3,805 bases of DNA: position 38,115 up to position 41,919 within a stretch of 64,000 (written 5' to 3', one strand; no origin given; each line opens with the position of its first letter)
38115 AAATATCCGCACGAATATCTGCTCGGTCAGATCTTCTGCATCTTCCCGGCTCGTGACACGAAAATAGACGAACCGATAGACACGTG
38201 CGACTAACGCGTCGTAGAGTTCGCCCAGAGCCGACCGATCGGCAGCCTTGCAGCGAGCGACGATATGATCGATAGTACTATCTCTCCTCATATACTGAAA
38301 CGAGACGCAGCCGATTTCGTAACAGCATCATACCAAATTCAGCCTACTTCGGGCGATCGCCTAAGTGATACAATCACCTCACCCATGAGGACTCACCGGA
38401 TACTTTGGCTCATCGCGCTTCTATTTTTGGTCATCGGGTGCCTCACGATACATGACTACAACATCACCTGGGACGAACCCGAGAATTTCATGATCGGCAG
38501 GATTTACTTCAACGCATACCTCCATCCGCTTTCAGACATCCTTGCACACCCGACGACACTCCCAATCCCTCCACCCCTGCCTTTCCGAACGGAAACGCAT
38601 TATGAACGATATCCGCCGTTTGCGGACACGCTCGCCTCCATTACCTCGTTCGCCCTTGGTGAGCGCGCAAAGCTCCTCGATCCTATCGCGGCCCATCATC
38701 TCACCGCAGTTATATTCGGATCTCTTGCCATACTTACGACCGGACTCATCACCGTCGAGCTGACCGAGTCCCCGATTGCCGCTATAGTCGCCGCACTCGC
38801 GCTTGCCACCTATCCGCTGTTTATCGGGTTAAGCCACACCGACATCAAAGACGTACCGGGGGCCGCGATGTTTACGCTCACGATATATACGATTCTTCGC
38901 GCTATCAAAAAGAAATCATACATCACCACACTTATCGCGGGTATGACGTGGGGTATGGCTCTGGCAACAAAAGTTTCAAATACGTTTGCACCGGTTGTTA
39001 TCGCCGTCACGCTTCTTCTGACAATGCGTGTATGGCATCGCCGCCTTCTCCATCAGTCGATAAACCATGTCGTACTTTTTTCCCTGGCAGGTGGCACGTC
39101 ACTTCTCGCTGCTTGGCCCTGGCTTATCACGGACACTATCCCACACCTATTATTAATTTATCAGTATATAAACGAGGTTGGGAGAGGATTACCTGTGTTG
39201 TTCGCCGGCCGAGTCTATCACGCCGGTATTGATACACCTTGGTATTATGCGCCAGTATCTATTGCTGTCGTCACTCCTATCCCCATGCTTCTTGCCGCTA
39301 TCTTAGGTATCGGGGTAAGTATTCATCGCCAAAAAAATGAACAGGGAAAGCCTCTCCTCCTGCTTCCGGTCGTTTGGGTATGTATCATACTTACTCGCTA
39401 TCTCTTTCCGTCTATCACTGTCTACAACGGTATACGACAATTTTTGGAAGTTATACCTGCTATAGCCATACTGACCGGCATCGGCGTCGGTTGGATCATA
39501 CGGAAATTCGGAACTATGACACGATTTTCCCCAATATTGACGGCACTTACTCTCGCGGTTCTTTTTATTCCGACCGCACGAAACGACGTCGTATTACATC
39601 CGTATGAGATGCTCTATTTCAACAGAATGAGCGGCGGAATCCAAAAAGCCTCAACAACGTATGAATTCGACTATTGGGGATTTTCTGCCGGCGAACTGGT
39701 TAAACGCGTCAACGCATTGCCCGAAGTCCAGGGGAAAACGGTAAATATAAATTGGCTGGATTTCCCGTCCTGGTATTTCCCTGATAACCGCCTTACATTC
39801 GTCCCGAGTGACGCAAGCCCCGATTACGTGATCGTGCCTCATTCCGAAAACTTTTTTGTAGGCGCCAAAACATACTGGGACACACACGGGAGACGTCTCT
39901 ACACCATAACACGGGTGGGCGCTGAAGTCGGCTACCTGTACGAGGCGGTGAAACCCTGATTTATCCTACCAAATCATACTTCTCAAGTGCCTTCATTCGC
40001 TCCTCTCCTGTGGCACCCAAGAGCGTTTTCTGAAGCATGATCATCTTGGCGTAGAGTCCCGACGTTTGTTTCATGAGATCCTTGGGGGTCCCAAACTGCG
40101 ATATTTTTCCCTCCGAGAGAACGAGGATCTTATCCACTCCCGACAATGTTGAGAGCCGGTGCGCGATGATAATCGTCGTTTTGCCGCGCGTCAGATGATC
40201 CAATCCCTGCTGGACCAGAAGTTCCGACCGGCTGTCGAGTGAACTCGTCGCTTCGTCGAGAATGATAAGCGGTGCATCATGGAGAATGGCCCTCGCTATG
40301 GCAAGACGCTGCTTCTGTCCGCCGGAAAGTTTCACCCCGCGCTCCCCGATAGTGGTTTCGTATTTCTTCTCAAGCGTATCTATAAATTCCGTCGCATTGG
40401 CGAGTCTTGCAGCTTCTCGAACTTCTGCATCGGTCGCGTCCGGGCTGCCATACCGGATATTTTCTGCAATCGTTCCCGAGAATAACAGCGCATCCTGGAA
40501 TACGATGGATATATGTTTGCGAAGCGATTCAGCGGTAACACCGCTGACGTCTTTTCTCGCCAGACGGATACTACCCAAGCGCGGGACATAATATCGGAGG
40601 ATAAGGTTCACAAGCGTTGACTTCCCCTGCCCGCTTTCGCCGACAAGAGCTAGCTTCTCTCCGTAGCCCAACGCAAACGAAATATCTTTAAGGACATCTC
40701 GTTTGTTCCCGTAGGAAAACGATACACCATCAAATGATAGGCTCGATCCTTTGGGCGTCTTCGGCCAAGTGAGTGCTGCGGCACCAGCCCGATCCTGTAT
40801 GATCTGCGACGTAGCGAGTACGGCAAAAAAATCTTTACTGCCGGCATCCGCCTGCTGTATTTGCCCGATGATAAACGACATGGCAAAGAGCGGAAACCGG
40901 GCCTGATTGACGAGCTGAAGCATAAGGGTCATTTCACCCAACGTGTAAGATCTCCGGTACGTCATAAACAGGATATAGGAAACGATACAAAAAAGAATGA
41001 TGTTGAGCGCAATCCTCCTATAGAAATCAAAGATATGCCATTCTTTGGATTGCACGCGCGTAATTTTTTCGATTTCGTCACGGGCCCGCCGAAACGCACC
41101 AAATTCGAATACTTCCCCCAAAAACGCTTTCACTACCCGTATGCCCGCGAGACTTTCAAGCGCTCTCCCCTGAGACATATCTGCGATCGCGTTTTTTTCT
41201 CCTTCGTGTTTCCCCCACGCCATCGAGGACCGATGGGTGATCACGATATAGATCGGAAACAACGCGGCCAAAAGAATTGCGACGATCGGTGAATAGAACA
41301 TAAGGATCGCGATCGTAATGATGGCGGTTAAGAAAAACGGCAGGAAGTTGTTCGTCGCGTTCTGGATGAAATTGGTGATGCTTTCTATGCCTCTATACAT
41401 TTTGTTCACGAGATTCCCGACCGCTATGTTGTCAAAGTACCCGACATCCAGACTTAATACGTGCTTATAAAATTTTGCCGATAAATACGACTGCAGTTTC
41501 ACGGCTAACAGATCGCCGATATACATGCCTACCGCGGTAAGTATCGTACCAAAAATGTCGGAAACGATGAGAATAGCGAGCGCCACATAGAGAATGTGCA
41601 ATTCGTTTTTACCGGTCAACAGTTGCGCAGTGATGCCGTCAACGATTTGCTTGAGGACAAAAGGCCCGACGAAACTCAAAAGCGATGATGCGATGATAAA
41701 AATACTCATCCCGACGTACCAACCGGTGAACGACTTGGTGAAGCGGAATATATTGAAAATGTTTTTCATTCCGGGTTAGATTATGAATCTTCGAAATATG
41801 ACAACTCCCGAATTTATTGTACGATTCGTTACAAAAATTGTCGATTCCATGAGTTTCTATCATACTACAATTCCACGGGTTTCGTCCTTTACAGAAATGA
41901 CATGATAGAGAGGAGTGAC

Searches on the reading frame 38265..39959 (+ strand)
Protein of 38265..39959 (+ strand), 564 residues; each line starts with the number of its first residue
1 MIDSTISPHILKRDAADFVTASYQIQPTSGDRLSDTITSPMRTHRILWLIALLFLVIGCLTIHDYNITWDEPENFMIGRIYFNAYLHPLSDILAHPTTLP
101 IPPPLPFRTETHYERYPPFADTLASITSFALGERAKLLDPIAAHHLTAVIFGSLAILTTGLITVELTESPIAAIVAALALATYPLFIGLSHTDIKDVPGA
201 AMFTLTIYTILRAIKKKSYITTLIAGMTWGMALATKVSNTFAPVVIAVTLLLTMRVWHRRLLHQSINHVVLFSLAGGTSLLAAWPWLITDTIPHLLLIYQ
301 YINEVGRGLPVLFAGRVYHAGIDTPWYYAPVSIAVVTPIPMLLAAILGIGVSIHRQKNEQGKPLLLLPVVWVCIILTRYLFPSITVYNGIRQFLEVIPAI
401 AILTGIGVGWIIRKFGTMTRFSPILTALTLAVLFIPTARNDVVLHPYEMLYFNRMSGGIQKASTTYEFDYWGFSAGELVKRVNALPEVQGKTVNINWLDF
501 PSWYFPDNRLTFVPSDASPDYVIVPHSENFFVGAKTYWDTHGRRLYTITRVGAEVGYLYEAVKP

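Call 86: search_protein_families(library=pfam, proteins=[window:38265-39959:+], max_evalue=0.00001)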
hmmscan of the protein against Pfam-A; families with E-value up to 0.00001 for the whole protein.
window:38265-39959:+ (564 aa): 2 families
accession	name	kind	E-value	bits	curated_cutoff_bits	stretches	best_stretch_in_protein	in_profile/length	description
PF13231.12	PMT_2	-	3.3e-08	34.4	26.1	1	144-272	24-148/160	Dolichyl-phosphate-mannose-protein mannosyltransferase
PF02366.24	PMT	-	4.2e-06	26.9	22.7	0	146-265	87-213/245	Dolichyl-phosphate-mannose-protein mannosyltransferase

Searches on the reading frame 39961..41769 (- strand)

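Call 86: search_protein_families(library=pfam, proteins=[window:39961-41769:-], max_evalue=0.00001)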
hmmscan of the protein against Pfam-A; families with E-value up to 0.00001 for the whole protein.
window:39961-41769:- (602 aa): 3 families
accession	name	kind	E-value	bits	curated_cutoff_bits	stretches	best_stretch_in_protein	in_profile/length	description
PF00005.33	ABC_tran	-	9.6e-33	114.1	25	1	360-509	1-137/137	ABC transporter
PF00664.28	ABC_membrane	-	2.3e-28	100.1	28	1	23-293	6-273/274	ABC transporter transmembrane region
PF02463.25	SMC_N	-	4.6e-06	26.7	40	0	368-551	135-211/220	RecF/RecN/SMC N terminal domain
